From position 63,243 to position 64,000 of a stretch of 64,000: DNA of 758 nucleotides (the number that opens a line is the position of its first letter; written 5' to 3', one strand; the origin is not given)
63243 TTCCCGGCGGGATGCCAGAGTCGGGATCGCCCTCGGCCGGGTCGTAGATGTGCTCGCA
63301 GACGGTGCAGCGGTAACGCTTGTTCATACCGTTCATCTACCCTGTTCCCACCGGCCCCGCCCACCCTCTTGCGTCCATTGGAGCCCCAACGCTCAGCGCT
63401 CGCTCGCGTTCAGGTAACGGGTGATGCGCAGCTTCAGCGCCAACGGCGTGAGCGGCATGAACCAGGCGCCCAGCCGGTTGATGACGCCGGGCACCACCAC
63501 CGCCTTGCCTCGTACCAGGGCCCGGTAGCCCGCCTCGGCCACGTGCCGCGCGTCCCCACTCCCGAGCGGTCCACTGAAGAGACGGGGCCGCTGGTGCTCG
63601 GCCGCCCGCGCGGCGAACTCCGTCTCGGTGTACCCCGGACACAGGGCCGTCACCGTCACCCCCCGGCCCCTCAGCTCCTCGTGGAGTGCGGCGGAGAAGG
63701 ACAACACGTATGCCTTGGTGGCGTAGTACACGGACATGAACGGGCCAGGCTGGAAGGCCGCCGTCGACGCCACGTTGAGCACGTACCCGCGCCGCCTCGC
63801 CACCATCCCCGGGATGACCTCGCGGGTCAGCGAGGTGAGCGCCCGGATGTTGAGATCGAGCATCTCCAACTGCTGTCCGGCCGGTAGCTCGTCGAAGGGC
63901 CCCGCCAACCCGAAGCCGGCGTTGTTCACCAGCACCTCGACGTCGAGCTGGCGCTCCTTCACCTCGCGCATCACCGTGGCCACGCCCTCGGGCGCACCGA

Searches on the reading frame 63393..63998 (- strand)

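Call 95: search_protein_families(library=pfam, max_evalue=0.0001, proteins=[window:63393-63998:-])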
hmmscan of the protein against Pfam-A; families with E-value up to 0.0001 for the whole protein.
window:63393-63998:- (201 aa): 2 families
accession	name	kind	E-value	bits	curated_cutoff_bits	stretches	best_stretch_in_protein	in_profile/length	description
PF00106.31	adh_short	-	2.9e-31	108.9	26.6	1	4-135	62-193/195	short chain dehydrogenase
PF13561.12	adh_short_C2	-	9.4e-20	71.6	27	1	3-135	55-187/236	Enoyl-(Acyl carrier protein) reductase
